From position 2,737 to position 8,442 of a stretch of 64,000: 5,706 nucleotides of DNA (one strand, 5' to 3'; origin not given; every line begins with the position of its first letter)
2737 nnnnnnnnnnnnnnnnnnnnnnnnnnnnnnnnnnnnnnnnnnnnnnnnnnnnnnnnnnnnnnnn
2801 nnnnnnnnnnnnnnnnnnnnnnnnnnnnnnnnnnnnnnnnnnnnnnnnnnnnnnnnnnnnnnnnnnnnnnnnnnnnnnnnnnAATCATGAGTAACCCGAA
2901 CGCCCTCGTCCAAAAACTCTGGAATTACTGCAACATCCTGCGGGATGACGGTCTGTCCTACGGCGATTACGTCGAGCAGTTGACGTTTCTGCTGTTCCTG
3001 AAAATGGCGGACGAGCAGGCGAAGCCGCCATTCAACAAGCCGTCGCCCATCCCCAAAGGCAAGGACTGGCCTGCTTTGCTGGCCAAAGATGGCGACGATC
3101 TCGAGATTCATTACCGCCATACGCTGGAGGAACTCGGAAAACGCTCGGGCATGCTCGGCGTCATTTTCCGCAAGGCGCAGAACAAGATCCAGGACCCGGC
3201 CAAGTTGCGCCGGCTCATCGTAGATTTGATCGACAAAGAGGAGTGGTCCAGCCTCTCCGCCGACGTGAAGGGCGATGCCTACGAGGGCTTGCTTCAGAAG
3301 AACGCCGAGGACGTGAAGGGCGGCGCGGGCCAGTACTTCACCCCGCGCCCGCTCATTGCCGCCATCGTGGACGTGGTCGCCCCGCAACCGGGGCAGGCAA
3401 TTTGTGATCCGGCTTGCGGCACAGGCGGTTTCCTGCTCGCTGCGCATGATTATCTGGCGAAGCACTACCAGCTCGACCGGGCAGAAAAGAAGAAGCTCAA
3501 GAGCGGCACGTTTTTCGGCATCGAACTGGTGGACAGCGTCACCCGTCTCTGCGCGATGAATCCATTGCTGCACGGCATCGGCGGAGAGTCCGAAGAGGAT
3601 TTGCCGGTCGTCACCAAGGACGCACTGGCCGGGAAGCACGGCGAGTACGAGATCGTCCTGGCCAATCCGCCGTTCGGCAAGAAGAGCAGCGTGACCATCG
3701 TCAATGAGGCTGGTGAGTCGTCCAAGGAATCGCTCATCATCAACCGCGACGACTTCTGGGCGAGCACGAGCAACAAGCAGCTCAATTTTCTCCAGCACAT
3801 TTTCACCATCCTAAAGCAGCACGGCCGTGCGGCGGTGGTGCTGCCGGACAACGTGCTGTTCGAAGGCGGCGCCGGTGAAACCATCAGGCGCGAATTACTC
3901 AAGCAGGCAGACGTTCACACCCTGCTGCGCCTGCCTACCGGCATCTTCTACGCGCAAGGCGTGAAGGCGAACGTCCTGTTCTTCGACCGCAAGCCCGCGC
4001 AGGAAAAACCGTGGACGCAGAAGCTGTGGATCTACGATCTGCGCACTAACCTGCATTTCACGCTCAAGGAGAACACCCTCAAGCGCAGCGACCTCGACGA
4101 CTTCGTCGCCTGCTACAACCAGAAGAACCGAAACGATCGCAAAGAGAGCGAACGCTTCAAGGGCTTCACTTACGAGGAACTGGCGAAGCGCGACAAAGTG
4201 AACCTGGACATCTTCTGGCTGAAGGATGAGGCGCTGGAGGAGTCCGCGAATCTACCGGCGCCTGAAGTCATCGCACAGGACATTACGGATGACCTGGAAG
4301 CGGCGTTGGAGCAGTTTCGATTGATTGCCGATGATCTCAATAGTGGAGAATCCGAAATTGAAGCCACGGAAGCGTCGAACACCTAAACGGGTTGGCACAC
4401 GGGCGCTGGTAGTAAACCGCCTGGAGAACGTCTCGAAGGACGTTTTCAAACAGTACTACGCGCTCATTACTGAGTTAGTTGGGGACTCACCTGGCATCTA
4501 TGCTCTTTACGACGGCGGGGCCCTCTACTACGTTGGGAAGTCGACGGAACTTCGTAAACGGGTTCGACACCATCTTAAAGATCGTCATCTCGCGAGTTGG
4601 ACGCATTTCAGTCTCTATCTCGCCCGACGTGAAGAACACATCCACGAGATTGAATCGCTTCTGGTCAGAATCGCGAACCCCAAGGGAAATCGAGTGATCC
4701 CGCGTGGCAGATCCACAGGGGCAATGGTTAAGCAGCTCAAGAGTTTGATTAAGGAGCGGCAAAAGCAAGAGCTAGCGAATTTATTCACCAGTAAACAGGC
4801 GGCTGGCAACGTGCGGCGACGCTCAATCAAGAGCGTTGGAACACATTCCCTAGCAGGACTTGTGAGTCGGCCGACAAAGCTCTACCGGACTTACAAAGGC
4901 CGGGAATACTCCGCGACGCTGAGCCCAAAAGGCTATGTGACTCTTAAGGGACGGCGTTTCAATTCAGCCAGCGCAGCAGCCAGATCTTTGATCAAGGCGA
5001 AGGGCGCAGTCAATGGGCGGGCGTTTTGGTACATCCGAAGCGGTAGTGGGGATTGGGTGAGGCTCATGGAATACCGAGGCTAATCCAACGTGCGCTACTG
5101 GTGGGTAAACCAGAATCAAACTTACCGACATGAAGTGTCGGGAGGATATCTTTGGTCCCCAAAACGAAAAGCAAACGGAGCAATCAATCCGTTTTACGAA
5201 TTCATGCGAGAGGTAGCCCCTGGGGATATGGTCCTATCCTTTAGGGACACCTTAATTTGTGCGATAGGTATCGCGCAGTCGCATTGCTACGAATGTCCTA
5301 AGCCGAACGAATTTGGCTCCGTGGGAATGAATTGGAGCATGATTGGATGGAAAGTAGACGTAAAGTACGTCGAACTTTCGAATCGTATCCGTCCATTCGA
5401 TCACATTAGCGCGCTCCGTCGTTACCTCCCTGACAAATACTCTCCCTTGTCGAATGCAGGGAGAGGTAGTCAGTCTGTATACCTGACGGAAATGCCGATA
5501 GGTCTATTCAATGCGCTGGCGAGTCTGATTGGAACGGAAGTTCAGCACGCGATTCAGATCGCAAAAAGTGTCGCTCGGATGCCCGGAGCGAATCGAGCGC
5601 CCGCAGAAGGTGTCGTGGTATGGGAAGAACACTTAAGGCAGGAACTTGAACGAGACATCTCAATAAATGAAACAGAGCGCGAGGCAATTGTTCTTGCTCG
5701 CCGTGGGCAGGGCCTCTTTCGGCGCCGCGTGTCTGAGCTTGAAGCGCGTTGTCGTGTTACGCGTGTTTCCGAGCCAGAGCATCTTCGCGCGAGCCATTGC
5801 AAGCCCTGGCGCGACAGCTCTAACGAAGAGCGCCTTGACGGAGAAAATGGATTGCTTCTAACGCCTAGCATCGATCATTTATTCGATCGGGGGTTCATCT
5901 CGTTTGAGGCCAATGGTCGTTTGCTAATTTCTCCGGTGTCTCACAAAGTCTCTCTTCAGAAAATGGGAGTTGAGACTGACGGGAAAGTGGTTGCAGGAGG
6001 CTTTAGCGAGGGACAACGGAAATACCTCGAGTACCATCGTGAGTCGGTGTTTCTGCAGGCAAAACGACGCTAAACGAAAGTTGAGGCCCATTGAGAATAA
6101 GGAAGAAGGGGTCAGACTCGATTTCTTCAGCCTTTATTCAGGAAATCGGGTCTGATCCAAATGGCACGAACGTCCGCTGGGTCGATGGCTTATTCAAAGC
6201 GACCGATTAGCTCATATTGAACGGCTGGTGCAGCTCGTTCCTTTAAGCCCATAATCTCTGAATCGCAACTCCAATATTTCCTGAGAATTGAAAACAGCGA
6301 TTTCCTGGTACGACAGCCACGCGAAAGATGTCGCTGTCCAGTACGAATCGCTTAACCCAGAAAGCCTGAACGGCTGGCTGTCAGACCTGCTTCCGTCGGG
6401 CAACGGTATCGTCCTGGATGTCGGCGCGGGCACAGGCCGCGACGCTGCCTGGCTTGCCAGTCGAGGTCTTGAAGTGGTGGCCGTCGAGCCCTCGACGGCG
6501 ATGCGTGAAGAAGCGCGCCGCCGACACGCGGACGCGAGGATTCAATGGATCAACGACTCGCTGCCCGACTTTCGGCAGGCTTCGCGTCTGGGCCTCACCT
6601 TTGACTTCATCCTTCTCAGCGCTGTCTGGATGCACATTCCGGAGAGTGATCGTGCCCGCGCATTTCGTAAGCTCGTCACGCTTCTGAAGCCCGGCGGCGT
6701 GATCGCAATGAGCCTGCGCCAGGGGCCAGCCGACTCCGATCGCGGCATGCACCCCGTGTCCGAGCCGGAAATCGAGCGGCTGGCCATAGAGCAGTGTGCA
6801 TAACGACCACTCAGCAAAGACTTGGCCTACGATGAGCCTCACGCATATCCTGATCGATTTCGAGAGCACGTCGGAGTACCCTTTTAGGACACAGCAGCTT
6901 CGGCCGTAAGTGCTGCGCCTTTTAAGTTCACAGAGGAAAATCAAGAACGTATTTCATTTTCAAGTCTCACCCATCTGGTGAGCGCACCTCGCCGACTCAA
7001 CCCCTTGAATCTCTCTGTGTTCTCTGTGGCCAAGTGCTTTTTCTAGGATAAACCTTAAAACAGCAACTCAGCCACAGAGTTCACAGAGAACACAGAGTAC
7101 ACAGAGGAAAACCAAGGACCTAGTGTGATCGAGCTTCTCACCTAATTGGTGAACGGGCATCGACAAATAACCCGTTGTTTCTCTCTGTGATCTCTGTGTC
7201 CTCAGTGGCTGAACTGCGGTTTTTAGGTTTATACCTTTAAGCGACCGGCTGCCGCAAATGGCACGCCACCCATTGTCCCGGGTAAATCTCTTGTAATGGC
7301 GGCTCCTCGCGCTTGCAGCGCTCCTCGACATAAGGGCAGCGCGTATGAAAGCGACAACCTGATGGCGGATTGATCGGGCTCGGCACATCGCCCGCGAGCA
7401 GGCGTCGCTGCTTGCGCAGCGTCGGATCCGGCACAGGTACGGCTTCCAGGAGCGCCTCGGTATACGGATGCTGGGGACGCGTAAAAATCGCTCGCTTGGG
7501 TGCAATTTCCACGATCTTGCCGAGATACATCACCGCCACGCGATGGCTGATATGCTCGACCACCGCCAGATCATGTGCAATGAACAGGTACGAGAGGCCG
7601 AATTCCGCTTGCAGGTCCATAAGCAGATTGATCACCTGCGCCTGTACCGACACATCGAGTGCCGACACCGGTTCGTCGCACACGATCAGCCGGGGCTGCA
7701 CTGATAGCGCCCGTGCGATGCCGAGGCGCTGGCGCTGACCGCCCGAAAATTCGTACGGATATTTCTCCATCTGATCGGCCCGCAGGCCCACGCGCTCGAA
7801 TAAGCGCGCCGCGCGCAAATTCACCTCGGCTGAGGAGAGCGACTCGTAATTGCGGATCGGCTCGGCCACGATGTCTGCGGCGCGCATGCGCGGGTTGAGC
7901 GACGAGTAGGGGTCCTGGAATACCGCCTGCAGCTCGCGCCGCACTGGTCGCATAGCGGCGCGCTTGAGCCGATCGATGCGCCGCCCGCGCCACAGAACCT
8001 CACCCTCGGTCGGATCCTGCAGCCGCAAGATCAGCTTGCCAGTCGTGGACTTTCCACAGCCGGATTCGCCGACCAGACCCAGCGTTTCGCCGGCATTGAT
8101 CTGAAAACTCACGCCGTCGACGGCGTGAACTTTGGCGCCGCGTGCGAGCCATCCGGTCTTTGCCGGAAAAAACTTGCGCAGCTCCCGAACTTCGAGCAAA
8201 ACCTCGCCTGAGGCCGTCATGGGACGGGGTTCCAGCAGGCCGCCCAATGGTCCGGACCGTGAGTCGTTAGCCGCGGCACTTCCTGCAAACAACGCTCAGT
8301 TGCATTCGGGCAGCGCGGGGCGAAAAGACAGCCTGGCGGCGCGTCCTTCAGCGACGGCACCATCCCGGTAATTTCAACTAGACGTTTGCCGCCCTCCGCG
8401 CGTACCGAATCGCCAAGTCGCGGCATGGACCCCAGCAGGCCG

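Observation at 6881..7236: Family of foldback elements whose arms are tandem 9-nt repeat arrays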

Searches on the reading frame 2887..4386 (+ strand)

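Call 95: search_protein_families(library=pfam, proteins=[window:2887-4386:+], max_evalue=0.00001)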
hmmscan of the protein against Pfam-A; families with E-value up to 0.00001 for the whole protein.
window:2887-4386:+ (499 aa): 4 families
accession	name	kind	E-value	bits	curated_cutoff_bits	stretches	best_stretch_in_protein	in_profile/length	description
PF02384.22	N6_Mtase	-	2.4e-67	227.9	20.4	1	125-436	3-294/311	N-6 DNA Methylase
PF12161.14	HsdM_N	-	1.1e-09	39.5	24.5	1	7-111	1-132/135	HsdM N-terminal domain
PF01170.24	UPF0020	-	1.6e-08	34.9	22.3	1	157-266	17-134/197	RMKL-like, methyltransferase domain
PF07669.17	Eco57I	-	2.9e-06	27.9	25.3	0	243-349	69-165/171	Eco57I restriction-modification methylase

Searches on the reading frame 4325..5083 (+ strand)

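Call 95: search_protein_families(library=pfam, proteins=[window:4325-5083:+], max_evalue=0.00001)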
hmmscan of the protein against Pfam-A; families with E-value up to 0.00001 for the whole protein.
window:4325-5083:+ (252 aa): 2 families
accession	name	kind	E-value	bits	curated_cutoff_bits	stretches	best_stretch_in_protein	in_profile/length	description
PF18755.6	RAMA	-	4.3e-08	33.5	35.2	1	177-247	27-94/107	Restriction Enzyme Adenine Methylase Associated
PF11149.13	DUF2924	-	2.5e-06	28.2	31.2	1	143-237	52-134/135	Protein of unknown function (DUF2924)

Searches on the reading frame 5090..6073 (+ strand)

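Call 95: search_protein_families(library=pfam, proteins=[window:5090-6073:+], max_evalue=0.00001)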
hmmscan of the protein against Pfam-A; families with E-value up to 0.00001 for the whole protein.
window:5090-6073:+ (327 aa): 1 family
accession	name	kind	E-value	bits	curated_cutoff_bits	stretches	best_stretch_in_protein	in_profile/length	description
PF13391.12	HNH_2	-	6.6e-10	39.1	21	1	221-273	1-66/66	HNH endonuclease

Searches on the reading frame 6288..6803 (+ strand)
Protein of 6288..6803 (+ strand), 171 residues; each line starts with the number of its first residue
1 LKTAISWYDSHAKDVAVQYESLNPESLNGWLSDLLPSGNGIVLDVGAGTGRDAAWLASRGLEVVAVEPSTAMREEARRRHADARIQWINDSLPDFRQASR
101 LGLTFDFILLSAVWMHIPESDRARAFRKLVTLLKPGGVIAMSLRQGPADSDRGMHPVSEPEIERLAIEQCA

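Call 13: search_protein_families(library=pfam, proteins=[window:6288-6803:+])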
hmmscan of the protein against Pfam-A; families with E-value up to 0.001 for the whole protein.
window:6288-6803:+ (171 aa): 8 families
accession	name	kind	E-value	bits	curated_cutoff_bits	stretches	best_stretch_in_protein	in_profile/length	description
PF13649.12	Methyltransf_25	-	2.1e-18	67.3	27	1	42-137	1-97/97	Methyltransferase domain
PF08241.18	Methyltransf_11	-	1.1e-16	61.7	21.2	1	43-140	1-94/95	Methyltransferase domain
PF08242.18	Methyltransf_12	-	2e-15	57.7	30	1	43-139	1-98/98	Methyltransferase domain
PF13489.12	Methyltransf_23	-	8.5e-15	55.3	27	1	30-143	12-118/164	Methyltransferase domain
PF13847.12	Methyltransf_31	-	3.3e-08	33.8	27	1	39-142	4-110/145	Methyltransferase domain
PF05724.17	TPMT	-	6.4e-06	26.4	26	1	29-170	28-183/218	Thiopurine S-methyltransferase (TPMT)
PF03848.20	TehB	-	3.3e-05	23.9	20.4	1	40-137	32-128/193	Tellurite resistance protein TehB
PF01135.25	PCMT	-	0.00093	19.5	20.3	0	41-141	76-171/210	Protein-L-isoaspartate(D-aspartate) O-methyltransferase (PCMT)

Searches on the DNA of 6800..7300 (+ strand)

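Call 23: search_dna_similar(query=window:6870-7238:+, collection=plasmids, mode=distant, max_evalue=0.001, max_rows=30)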
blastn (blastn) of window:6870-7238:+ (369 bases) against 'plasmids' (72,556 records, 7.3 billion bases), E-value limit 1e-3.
No match.

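Call 76: search_rna_families(source=window, start=6800, end=7300, threshold=evalue, max_evalue=1)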
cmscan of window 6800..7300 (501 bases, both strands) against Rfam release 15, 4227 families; matches with E-value up to 1: 13.
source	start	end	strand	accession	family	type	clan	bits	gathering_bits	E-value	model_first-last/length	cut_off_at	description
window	7011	7090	-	RF02019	mir-1265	Gene; miRNA;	-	25.7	79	0.0056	1-82/82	no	mir-1265 microRNA precursor family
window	7011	7090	-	RF03293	mir-4672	Gene; miRNA;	-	24.9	98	0.013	1-81/81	no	mir-4672 microRNA precursor family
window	7010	7096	-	RF04147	MIR6224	Gene; miRNA;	-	24.2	171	0.013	1-176/176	no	MIR6224 microRNA precursor family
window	7082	7207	+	RF03659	MIR2871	Gene; miRNA;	-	22.6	99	0.083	1-118/118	no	MIR2871 microRNA precursor family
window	7005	7095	-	RF04067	mir-4520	Gene; miRNA;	-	22.5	90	0.012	1-70/70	no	mir-4520 microRNA precursor family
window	7015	7086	-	RF04239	mir-4679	Gene; miRNA;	-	22.2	88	0.097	1-75/75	no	mir-4679 microRNA precursor family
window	7004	7096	-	RF03562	mir-2004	Gene; miRNA;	-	21.5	100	0.19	1-98/98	no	mir-2004 microRNA precursor family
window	7012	7089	-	RF00961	mir-581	Gene; miRNA;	-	21.3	100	0.12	1-89/89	no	mir-581 microRNA precursor family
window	7017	7084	+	RF00961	mir-581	Gene; miRNA;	-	19.8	100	0.3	1-89/89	no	mir-581 microRNA precursor family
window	7015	7086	+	RF04239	mir-4679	Gene; miRNA;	-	19.7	88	0.44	1-75/75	no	mir-4679 microRNA precursor family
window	7004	7107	+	RF04067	mir-4520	Gene; miRNA;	-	18.6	90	0.16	1-70/70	no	mir-4520 microRNA precursor family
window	7009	7090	-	RF03590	mir-2009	Gene; miRNA;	-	17.5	90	0.58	1-83/83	no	mir-2009 microRNA precursor family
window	7012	7098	+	RF03590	mir-2009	Gene; miRNA;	-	16.8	90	0.96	1-83/83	no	mir-2009 microRNA precursor family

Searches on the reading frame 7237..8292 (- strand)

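Call 13: search_protein_families(library=pfam, proteins=[window:7237-8292:-])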
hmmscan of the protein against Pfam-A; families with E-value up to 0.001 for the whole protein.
window:7237-8292:- (351 aa): 2 families
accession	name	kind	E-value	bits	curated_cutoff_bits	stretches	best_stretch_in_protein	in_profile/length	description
PF00005.33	ABC_tran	-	4.9e-33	115.1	25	1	59-209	2-136/137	ABC transporter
PF08352.17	oligo_HPY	-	1.7e-21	76.8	27.1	1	261-326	1-65/65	Oligopeptide/dipeptide transporter, C-terminal region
